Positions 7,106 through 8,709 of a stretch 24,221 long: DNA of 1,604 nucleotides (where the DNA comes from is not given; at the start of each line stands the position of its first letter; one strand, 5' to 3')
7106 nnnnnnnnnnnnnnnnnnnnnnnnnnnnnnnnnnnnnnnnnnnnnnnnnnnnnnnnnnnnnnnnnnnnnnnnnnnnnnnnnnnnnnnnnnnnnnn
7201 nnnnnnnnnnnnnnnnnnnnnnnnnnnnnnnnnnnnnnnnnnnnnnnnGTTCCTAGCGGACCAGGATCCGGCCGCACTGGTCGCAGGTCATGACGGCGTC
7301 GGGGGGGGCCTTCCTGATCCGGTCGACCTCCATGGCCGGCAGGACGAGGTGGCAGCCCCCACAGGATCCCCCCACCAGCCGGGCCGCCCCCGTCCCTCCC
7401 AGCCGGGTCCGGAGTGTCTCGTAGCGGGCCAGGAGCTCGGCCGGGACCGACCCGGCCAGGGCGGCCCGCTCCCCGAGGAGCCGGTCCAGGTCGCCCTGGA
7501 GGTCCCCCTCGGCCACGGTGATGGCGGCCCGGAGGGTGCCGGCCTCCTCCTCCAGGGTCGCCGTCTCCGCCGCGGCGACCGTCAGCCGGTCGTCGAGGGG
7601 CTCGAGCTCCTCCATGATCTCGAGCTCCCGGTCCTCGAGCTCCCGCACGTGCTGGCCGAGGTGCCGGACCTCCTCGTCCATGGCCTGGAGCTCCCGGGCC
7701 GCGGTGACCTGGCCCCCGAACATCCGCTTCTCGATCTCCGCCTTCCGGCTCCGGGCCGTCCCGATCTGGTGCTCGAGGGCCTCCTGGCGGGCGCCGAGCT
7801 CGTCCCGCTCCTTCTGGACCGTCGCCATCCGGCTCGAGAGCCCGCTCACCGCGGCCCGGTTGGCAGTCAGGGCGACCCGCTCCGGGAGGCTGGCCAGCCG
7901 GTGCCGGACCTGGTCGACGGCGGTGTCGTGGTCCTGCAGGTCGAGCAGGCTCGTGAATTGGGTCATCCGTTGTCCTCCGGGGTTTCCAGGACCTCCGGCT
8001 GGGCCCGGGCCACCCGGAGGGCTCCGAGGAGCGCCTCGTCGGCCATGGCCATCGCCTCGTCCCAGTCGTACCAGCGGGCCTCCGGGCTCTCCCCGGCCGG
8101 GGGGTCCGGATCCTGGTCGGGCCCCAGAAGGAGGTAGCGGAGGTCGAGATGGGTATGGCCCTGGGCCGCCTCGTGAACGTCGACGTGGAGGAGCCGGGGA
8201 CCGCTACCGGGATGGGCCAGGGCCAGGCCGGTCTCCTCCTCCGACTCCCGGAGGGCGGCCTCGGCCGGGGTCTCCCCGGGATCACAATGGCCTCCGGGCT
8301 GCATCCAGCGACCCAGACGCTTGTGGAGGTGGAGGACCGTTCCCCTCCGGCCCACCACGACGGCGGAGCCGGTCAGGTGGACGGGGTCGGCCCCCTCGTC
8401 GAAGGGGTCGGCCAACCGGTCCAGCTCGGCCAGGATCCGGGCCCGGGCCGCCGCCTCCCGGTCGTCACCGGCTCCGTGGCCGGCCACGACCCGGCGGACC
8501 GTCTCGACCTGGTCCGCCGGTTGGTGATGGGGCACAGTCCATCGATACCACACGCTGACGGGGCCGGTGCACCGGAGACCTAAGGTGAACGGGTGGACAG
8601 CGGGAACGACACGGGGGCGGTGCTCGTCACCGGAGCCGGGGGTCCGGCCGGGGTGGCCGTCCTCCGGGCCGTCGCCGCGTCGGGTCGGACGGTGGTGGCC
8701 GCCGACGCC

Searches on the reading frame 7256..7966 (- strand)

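Call 9: search_protein_families(library=pfam, proteins=[window:7256-7966:-], max_evalue=0.01)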
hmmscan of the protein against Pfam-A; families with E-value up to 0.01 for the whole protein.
window:7256-7966:- (237 aa): 8 families
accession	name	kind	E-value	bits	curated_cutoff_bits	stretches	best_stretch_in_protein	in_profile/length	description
PF24481.2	CT398_CC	-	3.1e-29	102.5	27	1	10-189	1-179/180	CT398-like coiled coil hairpin domain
PF02591.20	Zn_ribbon_9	-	5.3e-12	46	29.1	1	201-235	1-33/33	C4-type zinc ribbon domain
PF23203.1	KIF21A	-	0.0011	19.2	28.5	1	20-140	8-125/161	KIF21A-like domain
PF16454.10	PI3K_P85_iSH2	-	0.0017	18.4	31.5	0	27-83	70-126/161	Phosphatidylinositol 3-kinase regulatory subunit P85 inter-SH2 domain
PF09789.14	CC149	-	0.0043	16.8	30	1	35-148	6-111/316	Coiled-coil domain-containing protein 149-A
PF07889.17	DUF1664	-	0.005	17.3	34.6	0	95-155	56-116/124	Protein of unknown function (DUF1664)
PF06419.17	COG6_N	-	0.008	16.8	27.4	0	65-142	7-84/114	Conserved oligomeric complex COG6, N-terminal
PF16326.10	ABC_tran_CTD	-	0.0095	16.6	32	0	62-113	11-63/69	ABC transporter C-terminal domain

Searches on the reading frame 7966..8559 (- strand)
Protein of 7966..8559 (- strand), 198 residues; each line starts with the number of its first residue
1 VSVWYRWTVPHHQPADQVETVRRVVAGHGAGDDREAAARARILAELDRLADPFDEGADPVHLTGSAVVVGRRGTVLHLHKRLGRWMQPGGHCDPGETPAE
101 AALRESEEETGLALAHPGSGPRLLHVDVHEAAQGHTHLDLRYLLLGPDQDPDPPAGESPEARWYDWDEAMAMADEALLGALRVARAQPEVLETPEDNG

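Call 9: search_protein_families(library=pfam, proteins=[window:7966-8559:-], max_evalue=0.01)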
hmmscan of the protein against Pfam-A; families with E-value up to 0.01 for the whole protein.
window:7966-8559:- (198 aa): 1 family
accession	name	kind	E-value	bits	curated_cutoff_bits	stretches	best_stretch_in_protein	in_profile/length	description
PF00293.34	NUDIX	-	6.5e-15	55.8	21.1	1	66-172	8-119/134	NUDIX domain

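Call 10: search_protein_families(library=ncbifam, proteins=[window:7966-8559:-], max_evalue=0.01)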
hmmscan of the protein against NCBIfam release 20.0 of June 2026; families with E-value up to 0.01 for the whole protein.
window:7966-8559:- (198 aa): 16 families
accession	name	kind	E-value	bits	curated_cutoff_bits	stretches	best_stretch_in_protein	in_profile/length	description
NF041652.1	Nud_hyd_Dein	equivalog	3.7e-06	27.3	200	1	67-114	28-74/152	Nudix hydrolase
NF001938.0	PRK00714.1-5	equivalog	9.7e-06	25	116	1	66-113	26-75/172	RNA pyrophosphohydrolase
TIGR00586.1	mutt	equivalog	1.8e-05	24.7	97.9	1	83-116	32-65/129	8-oxo-dGTP diphosphatase MutT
TIGR02705.1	nudix_YtkD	equivalog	4.5e-05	23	154.4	1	75-112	38-74/156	RNA deprotection pyrophosphohydrolase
NF008044.0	PRK10776.1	equivalog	7.2e-05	22.7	148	1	83-133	31-77/130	8-oxo-dGTP diphosphatase MutT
NF003790.0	PRK05379.2-2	equivalog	8.2e-05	21.8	403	1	35-172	187-335/354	bifunctional nicotinamide mononucleotide adenylyltransferase/ADP-ribose pyrophosphatase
NF006530.0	PRK08999.1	equivalog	8.3e-05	21.8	245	1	80-115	30-65/315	Nudix family hydrolase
NF003786.0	PRK05379.1-2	equivalog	0.00032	20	397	1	58-154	215-317/354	bifunctional nicotinamide-nucleotide adenylyltransferase/Nudix hydroxylase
NF052459.1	OxoGTPPhMutT1Mycb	equivalog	0.00063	18.9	475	1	79-114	25-60/292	8-oxo-(d)GTP phosphatase MutT1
NF003788.0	PRK05379.1-5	equivalog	0.00087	18.7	354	1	58-118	210-273/351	bifunctional nicotinamide-nucleotide adenylyltransferase/Nudix hydroxylase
NF001935.0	PRK00714.1-2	equivalog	0.00098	18.6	259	1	80-116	26-64/183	RNA pyrophosphohydrolase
NF006961.0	PRK09438.1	equivalog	0.0018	17.7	103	1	81-115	30-64/151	dihydroneopterin triphosphate diphosphatase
NF001937.0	PRK00714.1-4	equivalog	0.0019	17.9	139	1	67-114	14-62/161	RNA pyrophosphohydrolase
NF002995.0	PRK03759.1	equivalog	0.0021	17.7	127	1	59-175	33-156/185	isopentenyl-diphosphate Delta-isomerase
NF003791.0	PRK05379.2-3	equivalog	0.0041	16.3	409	1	59-128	200-272/340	bifunctional nicotinamide-nucleotide adenylyltransferase/Nudix hydroxylase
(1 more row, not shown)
